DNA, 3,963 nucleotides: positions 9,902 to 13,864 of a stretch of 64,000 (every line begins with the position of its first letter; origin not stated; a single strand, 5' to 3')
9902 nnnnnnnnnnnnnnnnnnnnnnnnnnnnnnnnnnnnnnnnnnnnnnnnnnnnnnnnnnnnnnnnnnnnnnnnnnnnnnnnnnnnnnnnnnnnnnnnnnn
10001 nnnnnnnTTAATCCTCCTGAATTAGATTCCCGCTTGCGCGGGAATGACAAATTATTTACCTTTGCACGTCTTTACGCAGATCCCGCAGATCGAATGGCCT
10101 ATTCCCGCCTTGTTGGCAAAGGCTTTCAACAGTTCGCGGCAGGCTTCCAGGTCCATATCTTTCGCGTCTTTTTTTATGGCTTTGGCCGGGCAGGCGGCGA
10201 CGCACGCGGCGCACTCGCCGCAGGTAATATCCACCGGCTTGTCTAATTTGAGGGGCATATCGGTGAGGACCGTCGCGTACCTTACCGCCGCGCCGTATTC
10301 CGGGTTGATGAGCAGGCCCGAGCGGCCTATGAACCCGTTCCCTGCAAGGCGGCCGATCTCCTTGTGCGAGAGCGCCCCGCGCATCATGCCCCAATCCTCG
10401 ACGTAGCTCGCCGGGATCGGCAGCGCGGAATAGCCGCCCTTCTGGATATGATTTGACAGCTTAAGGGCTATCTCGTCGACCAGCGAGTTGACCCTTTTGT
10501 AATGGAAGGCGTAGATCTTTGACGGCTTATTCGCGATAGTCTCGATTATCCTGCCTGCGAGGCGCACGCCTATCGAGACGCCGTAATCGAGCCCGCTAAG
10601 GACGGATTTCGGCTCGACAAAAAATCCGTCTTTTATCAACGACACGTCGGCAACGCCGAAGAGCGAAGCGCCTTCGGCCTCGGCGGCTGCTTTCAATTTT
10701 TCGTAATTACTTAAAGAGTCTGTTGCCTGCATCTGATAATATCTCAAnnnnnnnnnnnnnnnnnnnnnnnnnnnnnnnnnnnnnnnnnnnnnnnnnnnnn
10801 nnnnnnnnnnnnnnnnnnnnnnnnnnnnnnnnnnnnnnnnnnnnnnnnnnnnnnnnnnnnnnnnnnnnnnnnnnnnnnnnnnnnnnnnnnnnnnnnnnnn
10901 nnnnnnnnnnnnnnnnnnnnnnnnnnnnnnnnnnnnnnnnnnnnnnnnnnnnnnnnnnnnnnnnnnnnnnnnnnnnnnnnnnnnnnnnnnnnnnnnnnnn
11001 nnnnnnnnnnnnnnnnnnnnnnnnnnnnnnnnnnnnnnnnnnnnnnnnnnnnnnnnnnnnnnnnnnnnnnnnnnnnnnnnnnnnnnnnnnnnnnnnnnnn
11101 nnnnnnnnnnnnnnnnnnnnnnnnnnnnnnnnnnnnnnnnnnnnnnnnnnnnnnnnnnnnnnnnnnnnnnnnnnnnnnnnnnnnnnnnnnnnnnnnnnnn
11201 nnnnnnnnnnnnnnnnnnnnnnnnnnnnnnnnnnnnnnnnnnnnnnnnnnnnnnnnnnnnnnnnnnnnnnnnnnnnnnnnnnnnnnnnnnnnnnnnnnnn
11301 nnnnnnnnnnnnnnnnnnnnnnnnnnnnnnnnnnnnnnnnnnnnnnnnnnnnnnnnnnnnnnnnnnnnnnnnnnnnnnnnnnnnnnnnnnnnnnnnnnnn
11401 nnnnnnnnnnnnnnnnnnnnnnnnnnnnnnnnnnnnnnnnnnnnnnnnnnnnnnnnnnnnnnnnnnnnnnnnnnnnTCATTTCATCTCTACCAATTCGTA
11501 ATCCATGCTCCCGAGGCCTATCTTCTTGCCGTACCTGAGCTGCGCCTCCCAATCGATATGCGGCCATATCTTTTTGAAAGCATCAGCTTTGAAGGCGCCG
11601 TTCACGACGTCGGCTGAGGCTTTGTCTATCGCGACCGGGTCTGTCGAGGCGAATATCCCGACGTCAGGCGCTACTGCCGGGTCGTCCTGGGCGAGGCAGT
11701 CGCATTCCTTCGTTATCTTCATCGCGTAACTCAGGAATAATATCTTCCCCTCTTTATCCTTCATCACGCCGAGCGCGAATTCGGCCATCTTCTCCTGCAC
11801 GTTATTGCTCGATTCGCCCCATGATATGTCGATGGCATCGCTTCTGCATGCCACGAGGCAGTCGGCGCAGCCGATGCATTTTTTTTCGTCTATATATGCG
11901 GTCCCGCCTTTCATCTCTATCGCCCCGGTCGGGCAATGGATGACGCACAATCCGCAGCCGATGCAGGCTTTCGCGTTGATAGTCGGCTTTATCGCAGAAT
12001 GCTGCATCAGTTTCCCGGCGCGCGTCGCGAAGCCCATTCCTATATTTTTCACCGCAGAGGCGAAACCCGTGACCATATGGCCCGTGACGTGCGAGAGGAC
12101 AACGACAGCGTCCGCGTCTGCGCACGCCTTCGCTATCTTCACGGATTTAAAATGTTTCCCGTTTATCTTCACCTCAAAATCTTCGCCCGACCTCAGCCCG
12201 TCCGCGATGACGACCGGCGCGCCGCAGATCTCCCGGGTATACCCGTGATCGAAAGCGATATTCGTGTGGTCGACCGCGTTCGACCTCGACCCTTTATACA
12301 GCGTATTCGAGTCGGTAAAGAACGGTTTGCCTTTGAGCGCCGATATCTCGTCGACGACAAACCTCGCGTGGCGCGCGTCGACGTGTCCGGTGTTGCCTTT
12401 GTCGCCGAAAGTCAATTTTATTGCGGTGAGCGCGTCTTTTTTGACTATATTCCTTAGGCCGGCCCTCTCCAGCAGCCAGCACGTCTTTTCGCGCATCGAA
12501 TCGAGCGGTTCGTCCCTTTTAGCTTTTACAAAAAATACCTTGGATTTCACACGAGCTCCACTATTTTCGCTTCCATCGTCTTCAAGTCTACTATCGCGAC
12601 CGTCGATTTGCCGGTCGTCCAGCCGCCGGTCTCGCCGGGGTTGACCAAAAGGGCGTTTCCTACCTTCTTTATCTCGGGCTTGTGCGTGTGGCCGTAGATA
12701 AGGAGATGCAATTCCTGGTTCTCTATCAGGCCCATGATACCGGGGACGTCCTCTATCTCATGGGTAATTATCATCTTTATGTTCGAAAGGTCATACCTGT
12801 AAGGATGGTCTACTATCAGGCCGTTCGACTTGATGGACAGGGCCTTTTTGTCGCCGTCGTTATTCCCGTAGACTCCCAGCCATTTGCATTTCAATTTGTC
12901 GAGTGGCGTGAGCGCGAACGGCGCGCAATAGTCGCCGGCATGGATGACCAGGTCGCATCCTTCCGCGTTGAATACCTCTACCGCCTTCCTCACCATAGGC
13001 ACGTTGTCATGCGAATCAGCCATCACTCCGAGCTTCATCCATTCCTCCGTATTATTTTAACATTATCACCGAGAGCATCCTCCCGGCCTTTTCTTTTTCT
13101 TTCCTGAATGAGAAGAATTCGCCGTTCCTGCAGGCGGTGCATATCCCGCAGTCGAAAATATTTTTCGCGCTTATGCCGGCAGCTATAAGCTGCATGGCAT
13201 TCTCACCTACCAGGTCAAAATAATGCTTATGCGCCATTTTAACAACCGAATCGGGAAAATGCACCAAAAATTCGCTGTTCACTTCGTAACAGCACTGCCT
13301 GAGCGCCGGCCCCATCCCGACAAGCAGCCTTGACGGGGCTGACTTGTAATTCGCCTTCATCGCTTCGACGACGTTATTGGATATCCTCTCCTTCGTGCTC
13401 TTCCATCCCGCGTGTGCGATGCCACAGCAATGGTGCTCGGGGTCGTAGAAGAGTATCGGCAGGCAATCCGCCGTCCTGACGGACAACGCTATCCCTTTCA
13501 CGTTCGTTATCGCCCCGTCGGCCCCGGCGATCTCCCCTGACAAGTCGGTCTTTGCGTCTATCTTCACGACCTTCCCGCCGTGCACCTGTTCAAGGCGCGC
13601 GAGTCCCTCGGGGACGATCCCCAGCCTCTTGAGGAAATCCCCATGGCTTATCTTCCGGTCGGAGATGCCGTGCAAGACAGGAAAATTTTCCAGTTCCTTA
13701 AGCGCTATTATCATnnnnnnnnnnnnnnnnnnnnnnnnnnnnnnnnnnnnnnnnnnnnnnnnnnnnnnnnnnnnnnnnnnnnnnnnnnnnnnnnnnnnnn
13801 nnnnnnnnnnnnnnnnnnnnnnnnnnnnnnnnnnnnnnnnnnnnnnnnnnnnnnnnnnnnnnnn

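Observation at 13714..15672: Alpha/beta-hydrolase fused to an Omp85 (BamA/TamA-type) barrel: type Vd-like secretion architecture without a patatin passenger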

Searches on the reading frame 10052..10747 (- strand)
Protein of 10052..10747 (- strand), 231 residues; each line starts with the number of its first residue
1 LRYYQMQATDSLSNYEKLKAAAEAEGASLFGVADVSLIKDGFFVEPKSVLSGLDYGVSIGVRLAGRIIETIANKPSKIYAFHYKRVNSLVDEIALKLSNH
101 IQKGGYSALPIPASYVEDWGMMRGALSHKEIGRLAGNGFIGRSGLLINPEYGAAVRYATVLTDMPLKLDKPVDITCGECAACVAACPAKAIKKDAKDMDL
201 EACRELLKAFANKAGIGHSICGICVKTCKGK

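Call 48: search_protein_families(library=pfam, proteins=[window:10052-10747:-], max_evalue=0.00001)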
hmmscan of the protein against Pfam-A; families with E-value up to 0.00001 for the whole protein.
window:10052-10747:- (231 aa): 0 families

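Call 79: search_protein_families(library=pfam, proteins=[window:10052-10747:-], max_evalue=0.01)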
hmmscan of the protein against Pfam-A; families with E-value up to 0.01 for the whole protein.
window:10052-10747:- (231 aa): 2 families
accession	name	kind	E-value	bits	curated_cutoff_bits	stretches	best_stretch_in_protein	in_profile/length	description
PF13484.11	Fer4_16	-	2.3e-05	25.5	30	1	175-228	1-63/66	4Fe-4S double cluster binding domain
PF12838.12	Fer4_7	-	0.0057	17.5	27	0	175-229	1-49/52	4Fe-4S dicluster domain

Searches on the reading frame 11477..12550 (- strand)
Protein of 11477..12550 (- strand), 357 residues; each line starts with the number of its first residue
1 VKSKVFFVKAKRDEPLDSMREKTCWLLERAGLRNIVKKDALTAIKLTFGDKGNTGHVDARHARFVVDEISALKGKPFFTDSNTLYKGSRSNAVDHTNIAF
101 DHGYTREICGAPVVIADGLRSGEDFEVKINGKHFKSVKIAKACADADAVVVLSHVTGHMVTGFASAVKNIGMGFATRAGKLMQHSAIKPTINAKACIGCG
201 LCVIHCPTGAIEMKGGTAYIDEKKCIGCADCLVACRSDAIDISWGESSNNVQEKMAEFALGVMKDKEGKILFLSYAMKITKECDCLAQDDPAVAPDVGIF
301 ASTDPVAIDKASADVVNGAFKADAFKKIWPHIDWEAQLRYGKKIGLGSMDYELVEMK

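Call 21: search_protein_families(library=pfam, proteins=[window:11477-12550:-], max_evalue=0.001)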
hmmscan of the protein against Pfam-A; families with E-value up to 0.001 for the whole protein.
window:11477-12550:- (357 aa): 13 families
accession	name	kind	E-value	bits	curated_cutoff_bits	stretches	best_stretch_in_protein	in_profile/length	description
PF04015.17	DUF362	-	1.6e-39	136.5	24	1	43-314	2-200/200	Domain of unknown function (DUF362)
PF00037.32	Fer4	-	1.4e-12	47.3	21.1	2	189-212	1-24/24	4Fe-4S binding domain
PF12837.12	Fer4_6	-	8.9e-12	44.8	25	2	188-211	1-24/24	4Fe-4S binding domain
PF12838.12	Fer4_7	-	2.1e-10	41.3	27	1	196-239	2-52/52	4Fe-4S dicluster domain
PF14697.11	Fer4_21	-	5.1e-10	39.8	35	2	218-243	1-29/59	4Fe-4S dicluster domain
PF13187.11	Fer4_9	-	2e-09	37.7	27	2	195-240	1-52/52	4Fe-4S dicluster domain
PF12797.12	Fer4_2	-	3.6e-09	36.4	24.5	1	188-208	2-22/22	4Fe-4S binding domain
PF13237.11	Fer4_10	-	7.2e-09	35.9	25.5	1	189-235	2-52/53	4Fe-4S dicluster domain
PF13484.11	Fer4_16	-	2.3e-05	25.5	30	0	196-226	2-30/66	4Fe-4S double cluster binding domain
PF13183.11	Fer4_8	-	9.1e-05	23.4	27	0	193-209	51-67/68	4Fe-4S dicluster domain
PF25160.1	LdpA_Fe-S-bd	-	0.00015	21.9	27.6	0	190-214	22-46/49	LdpA Fe-S cluster-binding domain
PF13534.11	Fer4_17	-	0.00029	21.7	22.2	0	191-209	41-59/61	4Fe-4S dicluster domain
PF12798.12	Fer4_3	-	0.00051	21.1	27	0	196-210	1-15/15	4Fe-4S binding domain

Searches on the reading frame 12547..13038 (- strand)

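Call 21: search_protein_families(library=pfam, proteins=[window:12547-13038:-], max_evalue=0.001)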
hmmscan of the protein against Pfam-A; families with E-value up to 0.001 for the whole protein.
window:12547-13038:- (163 aa): 2 families
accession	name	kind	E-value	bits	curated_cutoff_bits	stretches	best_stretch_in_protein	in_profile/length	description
PF12850.12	Metallophos_2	-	3.1e-31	108.9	27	1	1-154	1-153/154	Calcineurin-like phosphoesterase superfamily domain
PF00149.33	Metallophos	-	1e-08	36.3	21.5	1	1-83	1-93/191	Calcineurin-like phosphoesterase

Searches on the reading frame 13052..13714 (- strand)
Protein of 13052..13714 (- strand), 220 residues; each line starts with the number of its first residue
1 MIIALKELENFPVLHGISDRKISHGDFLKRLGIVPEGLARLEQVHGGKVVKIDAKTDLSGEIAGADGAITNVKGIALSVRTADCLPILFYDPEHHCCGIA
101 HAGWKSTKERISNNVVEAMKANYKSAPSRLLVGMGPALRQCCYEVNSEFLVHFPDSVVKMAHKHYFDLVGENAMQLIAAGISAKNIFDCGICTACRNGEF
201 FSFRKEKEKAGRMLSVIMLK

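Call 21: search_protein_families(library=pfam, proteins=[window:13052-13714:-], max_evalue=0.001)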
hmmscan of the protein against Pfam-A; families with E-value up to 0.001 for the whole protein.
window:13052-13714:- (220 aa): 1 family
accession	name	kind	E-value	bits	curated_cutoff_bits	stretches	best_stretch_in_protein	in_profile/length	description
PF02578.20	Cu-oxidase_4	-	4.6e-58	196.9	22.9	1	28-218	36-238/238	Multi-copper polyphenol oxidoreductase laccase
